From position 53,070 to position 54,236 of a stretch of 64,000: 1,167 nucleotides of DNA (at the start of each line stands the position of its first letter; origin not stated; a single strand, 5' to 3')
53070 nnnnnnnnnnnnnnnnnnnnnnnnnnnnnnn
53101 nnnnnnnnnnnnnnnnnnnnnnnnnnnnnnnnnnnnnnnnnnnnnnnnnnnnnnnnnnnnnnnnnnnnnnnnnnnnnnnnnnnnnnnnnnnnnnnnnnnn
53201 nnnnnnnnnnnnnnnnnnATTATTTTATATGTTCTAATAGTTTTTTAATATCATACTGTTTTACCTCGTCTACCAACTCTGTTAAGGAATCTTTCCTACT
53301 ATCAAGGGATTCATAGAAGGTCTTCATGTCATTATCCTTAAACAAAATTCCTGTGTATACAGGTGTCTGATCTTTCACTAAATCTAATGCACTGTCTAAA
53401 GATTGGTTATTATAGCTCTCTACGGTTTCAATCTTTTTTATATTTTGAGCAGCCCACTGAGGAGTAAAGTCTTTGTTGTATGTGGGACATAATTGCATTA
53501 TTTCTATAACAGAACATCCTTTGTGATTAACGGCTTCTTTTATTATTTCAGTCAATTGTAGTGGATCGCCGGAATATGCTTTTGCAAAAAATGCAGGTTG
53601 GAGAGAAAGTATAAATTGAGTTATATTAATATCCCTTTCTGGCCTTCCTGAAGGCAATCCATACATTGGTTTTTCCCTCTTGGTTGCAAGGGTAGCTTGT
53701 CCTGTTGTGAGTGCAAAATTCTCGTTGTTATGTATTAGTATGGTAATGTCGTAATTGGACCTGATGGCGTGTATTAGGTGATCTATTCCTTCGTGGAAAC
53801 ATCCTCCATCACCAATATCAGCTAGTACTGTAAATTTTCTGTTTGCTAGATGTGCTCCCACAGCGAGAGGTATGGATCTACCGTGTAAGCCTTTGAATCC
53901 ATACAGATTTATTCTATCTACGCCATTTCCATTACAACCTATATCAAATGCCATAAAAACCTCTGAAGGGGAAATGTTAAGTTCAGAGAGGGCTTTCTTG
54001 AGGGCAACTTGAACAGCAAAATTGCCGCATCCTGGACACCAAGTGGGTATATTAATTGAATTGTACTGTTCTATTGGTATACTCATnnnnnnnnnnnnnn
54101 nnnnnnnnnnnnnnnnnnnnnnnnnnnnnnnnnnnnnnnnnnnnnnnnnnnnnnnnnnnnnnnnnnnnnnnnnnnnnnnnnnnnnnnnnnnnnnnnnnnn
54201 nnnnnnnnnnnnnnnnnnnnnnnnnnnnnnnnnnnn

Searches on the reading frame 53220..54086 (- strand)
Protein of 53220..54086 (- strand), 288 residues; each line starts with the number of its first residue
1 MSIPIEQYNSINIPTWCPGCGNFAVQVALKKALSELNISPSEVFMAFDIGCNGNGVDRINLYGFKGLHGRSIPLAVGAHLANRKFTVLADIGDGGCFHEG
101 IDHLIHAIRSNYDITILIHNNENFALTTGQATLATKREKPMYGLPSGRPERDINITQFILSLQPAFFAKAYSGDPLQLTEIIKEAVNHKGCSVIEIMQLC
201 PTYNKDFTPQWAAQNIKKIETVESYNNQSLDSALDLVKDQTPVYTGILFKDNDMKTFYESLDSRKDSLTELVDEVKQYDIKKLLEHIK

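Call 3: search_protein_families(library=pfam, proteins=[window:53220-54086:-], max_evalue=0.01)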
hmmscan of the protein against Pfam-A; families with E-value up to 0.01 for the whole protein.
window:53220-54086:- (288 aa): 2 families
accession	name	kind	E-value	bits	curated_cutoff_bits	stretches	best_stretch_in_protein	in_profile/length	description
PF02775.26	TPP_enzyme_C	-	9.9e-22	77.8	21.9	1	61-196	23-151/151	Thiamine pyrophosphate enzyme, C-terminal TPP binding domain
PF12367.13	PFO_beta_C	-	8.5e-10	39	24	1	200-263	1-63/66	Pyruvate ferredoxin oxidoreductase beta subunit C terminal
